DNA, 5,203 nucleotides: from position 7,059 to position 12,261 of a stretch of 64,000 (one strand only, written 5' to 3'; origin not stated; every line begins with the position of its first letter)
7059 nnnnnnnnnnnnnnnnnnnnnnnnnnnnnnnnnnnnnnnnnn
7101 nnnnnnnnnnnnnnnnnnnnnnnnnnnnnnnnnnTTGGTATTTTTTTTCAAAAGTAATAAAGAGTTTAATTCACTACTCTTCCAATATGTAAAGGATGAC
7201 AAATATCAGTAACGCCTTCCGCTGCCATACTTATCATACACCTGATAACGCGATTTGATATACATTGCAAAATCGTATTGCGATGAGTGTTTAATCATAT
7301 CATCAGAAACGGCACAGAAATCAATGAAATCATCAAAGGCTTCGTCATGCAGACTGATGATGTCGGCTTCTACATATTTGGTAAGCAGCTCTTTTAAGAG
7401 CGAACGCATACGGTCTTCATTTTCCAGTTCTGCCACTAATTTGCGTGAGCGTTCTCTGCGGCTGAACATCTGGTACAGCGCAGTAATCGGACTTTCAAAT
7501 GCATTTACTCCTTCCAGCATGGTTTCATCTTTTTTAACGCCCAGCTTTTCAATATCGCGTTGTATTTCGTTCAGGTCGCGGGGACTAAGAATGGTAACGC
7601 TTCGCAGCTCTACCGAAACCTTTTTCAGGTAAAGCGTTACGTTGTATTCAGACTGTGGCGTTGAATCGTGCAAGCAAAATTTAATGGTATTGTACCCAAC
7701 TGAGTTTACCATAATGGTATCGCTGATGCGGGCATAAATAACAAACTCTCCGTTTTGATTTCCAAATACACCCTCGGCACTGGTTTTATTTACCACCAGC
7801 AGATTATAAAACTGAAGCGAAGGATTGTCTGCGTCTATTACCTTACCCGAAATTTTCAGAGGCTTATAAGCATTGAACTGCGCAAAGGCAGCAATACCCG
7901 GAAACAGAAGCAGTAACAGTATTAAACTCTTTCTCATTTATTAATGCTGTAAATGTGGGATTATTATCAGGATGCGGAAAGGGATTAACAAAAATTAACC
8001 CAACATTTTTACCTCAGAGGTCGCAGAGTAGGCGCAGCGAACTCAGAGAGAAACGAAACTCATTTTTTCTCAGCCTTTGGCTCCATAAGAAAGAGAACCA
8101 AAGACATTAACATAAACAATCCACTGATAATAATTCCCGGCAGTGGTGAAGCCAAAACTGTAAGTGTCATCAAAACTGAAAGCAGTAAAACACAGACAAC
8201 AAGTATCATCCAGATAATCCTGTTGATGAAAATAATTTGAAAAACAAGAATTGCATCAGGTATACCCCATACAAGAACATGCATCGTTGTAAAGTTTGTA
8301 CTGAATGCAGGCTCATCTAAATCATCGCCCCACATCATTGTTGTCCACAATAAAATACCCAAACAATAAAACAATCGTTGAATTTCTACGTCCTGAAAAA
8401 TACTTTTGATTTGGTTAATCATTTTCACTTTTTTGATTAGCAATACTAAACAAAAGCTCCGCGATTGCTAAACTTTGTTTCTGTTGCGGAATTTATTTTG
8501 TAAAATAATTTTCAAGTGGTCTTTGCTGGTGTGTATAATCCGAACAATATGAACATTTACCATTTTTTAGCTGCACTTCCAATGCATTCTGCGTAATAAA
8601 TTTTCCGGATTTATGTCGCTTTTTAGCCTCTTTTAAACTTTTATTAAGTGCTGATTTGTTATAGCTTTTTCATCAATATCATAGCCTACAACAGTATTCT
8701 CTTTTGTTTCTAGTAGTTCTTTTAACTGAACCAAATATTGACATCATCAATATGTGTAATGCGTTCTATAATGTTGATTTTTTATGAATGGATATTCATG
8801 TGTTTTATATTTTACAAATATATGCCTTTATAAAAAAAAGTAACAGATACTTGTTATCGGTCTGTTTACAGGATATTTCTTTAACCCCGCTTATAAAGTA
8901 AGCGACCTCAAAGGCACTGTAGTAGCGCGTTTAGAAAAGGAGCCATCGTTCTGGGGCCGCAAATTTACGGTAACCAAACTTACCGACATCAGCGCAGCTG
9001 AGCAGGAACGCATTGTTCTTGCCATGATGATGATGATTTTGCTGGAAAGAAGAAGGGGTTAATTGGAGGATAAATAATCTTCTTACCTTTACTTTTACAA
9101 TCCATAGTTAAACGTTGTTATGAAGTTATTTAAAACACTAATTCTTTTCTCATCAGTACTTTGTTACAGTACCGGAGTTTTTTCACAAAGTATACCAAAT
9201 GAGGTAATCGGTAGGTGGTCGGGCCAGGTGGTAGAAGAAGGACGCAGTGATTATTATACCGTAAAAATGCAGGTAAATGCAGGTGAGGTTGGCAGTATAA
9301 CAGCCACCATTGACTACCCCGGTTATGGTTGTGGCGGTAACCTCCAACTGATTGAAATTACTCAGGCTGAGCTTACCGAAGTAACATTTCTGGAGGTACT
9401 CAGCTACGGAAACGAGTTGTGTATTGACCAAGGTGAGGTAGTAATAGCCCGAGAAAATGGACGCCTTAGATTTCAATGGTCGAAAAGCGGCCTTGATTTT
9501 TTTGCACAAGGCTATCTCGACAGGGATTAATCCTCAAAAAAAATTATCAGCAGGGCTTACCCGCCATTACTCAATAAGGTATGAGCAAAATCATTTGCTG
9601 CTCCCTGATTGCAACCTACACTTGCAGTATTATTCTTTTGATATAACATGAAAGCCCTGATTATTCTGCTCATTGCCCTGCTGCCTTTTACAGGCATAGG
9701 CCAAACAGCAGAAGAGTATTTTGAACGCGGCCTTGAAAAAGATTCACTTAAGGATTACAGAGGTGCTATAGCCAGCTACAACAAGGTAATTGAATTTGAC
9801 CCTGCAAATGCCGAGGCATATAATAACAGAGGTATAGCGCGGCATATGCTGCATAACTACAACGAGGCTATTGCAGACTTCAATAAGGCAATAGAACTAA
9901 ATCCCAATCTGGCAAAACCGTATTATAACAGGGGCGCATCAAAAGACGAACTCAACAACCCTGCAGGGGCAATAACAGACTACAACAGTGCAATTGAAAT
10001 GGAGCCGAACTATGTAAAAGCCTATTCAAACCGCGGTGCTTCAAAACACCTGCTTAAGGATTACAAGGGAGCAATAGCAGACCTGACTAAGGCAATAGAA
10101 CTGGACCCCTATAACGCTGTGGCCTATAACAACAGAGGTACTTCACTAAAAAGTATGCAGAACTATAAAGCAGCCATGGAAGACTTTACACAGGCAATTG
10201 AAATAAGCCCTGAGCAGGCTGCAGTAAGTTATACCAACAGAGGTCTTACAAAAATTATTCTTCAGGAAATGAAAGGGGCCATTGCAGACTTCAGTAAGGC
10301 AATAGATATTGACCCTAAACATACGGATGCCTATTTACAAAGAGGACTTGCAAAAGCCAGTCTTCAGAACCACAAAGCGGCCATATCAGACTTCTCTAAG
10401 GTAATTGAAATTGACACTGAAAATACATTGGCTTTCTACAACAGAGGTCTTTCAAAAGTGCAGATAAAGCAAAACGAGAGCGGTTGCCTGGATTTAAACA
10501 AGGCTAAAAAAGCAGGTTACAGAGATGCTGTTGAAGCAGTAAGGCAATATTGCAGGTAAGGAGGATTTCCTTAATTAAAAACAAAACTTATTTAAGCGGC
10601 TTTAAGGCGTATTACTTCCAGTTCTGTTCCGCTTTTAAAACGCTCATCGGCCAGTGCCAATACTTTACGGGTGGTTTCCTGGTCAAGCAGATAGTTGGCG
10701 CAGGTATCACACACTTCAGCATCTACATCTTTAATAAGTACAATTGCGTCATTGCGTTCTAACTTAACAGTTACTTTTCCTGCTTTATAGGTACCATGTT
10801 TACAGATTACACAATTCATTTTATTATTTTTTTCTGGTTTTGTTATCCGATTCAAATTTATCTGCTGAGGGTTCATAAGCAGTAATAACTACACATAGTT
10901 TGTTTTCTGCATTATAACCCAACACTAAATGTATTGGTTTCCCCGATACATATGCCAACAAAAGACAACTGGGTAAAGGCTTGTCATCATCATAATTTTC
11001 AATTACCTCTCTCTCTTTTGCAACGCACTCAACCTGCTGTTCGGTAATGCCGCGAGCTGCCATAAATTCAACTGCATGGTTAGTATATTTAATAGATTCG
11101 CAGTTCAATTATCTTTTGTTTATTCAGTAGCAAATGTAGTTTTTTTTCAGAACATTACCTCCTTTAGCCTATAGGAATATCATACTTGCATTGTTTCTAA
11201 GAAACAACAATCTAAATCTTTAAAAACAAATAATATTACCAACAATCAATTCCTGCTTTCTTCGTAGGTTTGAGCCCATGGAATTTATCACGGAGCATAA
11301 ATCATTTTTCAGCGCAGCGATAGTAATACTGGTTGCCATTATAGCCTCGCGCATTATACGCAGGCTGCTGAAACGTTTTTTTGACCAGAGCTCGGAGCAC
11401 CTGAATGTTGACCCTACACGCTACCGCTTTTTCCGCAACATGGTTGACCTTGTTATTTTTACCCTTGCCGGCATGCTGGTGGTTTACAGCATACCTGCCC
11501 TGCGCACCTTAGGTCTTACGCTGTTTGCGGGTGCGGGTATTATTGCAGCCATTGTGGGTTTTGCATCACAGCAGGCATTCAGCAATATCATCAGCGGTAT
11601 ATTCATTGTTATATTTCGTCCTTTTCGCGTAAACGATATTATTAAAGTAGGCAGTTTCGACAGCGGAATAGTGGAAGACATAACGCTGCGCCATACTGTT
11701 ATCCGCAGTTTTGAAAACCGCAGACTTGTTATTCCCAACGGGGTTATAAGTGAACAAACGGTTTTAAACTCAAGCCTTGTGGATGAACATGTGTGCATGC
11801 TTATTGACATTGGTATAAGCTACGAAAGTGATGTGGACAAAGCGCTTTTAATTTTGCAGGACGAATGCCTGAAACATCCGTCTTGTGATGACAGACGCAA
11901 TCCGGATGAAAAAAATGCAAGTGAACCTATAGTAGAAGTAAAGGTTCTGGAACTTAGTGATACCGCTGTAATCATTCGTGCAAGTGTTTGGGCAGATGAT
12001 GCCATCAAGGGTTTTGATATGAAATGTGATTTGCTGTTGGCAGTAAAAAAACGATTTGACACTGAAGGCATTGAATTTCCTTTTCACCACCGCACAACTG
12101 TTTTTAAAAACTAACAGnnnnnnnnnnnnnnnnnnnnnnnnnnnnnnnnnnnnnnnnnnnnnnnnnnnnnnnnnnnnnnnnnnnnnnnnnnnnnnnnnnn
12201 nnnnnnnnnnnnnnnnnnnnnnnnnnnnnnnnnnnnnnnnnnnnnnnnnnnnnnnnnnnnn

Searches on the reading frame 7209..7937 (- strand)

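Call 4: search_protein_families(library=pfam, proteins=[window:7209-7937:-], max_evalue=0.01)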
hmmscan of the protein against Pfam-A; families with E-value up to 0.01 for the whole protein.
window:7209-7937:- (243 aa): 2 families
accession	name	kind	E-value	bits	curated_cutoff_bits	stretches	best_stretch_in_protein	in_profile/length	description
PF13715.12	CarbopepD_reg_2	-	1.3e-06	28.7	32.2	1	29-115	1-87/88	CarboxypepD_reg-like domain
PF17388.7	GP24_25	-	0.0056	17.6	27.4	0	103-191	24-118/124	Mycobacteriophage tail assembly protein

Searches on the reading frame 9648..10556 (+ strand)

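Call 77: search_protein_families(library=pfam, proteins=[window:9648-10556:+], max_evalue=0.00001)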
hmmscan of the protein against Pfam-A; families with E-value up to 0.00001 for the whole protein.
window:9648-10556:+ (303 aa): 16 families
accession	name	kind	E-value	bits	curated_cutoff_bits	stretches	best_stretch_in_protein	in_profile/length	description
PF00515.34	TPR_1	-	6.4e-58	190.8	27.8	3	55-87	1-33/34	Tetratricopeptide repeat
PF13414.12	TPR_11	-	6.7e-47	157.4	26.8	2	34-67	7-40/42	TPR repeat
PF07719.23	TPR_2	-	8.4e-42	138.3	27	1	55-87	1-33/34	Tetratricopeptide repeat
PF13181.12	TPR_8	-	1.5e-39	131.2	25.7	1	159-189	3-33/34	Tetratricopeptide repeat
PF13431.12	TPR_17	-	3.3e-32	108.5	24.4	1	44-76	2-34/34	Tetratricopeptide repeat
PF13371.12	TPR_9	-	1.1e-22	80.3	35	0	35-87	9-61/73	Tetratricopeptide repeat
PF13424.12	TPR_12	-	2.9e-20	72.7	30.1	0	24-84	13-74/77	Tetratricopeptide repeat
PF13432.12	TPR_16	-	2.9e-17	63.2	32.7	0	28-87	4-63/65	Tetratricopeptide repeat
PF14559.12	TPR_19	-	6.9e-16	58.8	25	0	35-87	5-57/68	Tetratricopeptide repeat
PF13428.12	TPR_14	-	3.8e-12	46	23.5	0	27-61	7-41/44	Tetratricopeptide repeat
PF25575.1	TPR_BSK1_C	-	4.8e-10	39.8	42.2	0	169-231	54-117/118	Serine/threonine-protein kinase BSK1-like, TPR repeats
PF13174.12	TPR_6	-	1.1e-09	38.8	26.3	0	227-254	1-28/33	Tetratricopeptide repeat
PF01239.28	PPTA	-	1.6e-08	34.2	29.5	0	39-62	3-26/32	Protein prenyltransferase alpha subunit repeat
PF10516.15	SHNi-TPR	-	1.7e-08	34.3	21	0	69-84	15-30/38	SHNi-TPR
PF13374.12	TPR_10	-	3.1e-07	30.6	27.5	0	157-186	2-31/42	Tetratricopeptide repeat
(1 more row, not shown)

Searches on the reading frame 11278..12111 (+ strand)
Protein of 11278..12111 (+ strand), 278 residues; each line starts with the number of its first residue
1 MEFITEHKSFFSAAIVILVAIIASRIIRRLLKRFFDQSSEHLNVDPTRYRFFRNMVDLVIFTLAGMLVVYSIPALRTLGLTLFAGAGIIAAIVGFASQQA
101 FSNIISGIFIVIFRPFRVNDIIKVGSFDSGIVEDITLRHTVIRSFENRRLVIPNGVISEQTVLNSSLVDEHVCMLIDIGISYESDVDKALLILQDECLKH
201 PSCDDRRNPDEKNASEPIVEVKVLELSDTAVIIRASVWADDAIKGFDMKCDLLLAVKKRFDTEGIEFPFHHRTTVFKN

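Call 77: search_protein_families(library=pfam, proteins=[window:11278-12111:+], max_evalue=0.00001)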
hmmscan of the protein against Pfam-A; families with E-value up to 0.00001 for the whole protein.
window:11278-12111:+ (278 aa): 2 families
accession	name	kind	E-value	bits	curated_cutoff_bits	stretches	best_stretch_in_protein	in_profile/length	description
PF00924.24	MS_channel_2nd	-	2.4e-17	63.2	20.2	1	100-166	2-67/68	Mechanosensitive ion channel, beta-domain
PF21082.3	MS_channel_3rd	-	7.3e-09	36.4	21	1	176-267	3-88/88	Mechanosensitive ion channel MscS, C-terminal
